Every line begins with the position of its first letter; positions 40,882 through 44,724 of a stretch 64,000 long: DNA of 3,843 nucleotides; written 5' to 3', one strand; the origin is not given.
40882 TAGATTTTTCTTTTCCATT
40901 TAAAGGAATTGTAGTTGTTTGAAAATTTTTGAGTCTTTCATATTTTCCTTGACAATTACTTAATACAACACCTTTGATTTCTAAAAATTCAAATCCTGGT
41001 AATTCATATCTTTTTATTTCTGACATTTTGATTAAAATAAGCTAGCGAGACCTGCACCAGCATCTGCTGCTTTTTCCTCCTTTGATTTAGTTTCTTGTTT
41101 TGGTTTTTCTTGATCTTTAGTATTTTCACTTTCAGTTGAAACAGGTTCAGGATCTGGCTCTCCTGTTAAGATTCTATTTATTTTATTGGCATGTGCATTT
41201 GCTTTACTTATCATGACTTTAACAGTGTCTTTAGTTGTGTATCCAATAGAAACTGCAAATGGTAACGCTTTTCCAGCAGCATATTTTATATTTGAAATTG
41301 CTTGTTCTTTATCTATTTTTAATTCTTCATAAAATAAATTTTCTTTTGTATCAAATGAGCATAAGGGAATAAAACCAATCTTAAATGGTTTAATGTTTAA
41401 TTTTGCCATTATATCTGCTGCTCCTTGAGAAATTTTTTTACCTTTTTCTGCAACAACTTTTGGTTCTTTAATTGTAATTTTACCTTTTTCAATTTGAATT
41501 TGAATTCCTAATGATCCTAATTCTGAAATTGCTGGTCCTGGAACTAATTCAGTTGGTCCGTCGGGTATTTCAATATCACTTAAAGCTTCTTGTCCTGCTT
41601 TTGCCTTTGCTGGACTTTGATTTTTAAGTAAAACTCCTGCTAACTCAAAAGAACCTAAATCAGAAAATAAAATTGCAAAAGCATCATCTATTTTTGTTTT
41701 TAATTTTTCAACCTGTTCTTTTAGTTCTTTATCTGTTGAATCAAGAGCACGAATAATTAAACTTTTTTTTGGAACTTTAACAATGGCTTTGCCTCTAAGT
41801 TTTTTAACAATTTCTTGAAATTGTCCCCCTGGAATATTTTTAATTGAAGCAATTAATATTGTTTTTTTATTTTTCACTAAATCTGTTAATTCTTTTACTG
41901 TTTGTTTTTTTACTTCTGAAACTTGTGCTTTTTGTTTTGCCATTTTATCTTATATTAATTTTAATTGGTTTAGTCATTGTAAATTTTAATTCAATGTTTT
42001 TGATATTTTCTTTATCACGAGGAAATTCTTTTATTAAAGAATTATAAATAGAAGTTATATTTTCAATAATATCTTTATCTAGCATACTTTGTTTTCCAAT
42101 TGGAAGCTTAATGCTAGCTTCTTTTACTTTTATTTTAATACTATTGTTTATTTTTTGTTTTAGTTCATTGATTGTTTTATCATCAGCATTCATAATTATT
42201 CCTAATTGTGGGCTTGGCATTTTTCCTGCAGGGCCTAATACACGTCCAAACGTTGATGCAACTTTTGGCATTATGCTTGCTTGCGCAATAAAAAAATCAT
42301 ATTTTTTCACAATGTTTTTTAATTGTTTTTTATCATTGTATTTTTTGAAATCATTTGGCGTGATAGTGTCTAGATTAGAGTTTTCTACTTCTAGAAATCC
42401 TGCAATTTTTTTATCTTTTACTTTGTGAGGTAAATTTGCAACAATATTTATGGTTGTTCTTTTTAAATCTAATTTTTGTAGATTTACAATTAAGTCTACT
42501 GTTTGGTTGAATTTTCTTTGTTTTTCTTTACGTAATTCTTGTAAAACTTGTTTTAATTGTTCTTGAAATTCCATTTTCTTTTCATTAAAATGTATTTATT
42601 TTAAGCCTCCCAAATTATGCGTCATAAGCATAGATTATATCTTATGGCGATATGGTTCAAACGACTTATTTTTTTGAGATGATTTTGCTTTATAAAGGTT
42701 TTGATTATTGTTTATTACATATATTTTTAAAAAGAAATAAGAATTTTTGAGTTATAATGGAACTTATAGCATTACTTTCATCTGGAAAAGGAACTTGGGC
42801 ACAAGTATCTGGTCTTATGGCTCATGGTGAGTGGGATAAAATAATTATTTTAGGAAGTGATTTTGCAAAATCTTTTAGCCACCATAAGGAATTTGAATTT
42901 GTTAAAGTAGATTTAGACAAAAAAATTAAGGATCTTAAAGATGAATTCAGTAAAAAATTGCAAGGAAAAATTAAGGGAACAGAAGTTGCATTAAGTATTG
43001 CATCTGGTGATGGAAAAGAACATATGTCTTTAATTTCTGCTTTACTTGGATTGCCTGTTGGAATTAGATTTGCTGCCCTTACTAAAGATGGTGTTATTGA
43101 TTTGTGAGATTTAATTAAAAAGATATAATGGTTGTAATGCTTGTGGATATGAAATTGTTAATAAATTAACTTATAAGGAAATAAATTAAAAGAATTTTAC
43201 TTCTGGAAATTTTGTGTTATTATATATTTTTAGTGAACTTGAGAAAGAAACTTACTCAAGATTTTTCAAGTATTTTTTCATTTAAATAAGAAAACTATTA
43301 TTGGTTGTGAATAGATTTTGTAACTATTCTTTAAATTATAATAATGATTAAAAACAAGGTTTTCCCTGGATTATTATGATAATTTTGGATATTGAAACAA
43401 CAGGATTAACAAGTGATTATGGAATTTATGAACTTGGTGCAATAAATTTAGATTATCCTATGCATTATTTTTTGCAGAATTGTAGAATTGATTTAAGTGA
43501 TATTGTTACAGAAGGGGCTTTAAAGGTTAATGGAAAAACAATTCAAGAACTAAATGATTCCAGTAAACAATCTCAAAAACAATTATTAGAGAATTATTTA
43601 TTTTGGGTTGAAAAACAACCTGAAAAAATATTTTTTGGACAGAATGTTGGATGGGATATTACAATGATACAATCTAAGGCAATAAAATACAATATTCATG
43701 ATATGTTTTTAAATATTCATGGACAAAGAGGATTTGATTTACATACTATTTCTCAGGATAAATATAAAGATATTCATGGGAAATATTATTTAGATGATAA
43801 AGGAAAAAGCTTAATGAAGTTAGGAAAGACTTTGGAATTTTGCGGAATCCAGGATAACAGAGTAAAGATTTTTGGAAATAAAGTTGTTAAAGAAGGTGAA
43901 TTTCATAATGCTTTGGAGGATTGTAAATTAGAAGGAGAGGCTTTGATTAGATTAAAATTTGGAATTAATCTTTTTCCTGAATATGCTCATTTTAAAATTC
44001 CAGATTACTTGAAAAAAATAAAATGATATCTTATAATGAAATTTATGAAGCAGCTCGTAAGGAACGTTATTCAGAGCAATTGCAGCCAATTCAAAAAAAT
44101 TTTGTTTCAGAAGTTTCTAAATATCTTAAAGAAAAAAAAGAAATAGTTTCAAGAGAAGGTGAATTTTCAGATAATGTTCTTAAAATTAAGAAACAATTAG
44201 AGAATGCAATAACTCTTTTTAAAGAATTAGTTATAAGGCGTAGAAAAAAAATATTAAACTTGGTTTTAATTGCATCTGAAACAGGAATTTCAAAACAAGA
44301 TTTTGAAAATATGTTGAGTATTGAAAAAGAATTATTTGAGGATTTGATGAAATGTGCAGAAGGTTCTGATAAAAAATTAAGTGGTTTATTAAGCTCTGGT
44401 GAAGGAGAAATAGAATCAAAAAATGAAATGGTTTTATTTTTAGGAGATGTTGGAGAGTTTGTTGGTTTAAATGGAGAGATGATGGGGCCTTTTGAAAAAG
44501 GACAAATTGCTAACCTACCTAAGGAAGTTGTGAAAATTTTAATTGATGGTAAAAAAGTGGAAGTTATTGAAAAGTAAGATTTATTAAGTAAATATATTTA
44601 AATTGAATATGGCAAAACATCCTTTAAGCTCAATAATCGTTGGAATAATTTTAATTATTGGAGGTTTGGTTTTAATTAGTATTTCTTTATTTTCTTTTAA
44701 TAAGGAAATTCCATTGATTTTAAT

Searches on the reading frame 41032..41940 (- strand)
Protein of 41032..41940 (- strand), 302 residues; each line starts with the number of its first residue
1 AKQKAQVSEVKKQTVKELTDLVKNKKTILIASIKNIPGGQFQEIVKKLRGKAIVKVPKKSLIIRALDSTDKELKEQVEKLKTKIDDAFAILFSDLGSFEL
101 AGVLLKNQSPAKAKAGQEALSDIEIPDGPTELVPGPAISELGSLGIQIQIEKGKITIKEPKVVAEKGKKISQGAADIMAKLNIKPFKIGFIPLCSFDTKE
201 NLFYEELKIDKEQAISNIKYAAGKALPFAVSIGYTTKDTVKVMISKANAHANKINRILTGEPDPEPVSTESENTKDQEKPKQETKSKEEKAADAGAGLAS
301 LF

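Call 48: search_protein_families(library=pfam, proteins=[window:41032-41940:-], max_evalue=0.001)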
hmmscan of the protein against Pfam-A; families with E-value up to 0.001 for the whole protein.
window:41032-41940:- (302 aa): 2 families
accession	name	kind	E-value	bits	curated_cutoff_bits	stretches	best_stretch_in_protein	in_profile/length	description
PF17777.6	RL10P_insert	-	3.4e-18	65.8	29.1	1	113-183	1-71/71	Insertion domain in 60S ribosomal protein L10P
PF00466.25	Ribosomal_L10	-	9.8e-14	51.7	22.8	1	8-107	3-98/100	Ribosomal protein L10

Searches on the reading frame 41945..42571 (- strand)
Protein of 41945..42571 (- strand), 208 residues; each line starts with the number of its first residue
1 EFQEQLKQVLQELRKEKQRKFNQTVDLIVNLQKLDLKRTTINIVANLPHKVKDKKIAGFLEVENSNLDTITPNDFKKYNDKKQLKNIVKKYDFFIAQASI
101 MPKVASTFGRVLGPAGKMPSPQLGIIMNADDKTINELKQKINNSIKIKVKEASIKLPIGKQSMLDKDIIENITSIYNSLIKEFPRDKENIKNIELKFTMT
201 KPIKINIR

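Call 49: search_protein_families(library=pfam, proteins=[window:41945-42571:-], max_evalue=0.001)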
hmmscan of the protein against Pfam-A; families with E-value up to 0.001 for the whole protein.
window:41945-42571:- (208 aa): 1 family
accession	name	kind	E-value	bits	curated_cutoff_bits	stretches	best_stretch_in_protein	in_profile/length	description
PF00687.26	Ribosomal_L1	-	4e-30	105.3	32.2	1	13-200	1-197/198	Ribosomal protein L1p/L10e family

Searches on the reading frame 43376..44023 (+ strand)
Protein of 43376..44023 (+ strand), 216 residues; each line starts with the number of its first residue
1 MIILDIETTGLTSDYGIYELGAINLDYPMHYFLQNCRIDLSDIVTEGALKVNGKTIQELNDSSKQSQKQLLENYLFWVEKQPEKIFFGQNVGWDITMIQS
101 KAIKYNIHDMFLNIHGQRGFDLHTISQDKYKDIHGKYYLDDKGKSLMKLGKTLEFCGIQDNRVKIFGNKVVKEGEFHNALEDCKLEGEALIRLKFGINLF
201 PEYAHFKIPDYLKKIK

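Call 49: search_protein_families(library=pfam, proteins=[window:43376-44023:+], max_evalue=0.001)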
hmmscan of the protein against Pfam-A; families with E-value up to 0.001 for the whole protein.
window:43376-44023:+ (216 aa): 1 family
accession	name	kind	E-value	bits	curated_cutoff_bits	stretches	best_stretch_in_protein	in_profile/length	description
PF00929.31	RNase_T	-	0.00036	21.5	24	0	2-129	1-127/164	Exonuclease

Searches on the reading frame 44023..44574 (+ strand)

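Call 49: search_protein_families(library=pfam, proteins=[window:44023-44574:+], max_evalue=0.001)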
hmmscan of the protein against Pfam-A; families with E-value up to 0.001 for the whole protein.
window:44023-44574:+ (184 aa): 1 family
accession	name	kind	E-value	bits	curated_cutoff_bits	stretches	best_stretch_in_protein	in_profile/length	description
PF22090.1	Gins51_C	-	1.4e-07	31.7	27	1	135-177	1-43/48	Gins51, C-terminal domain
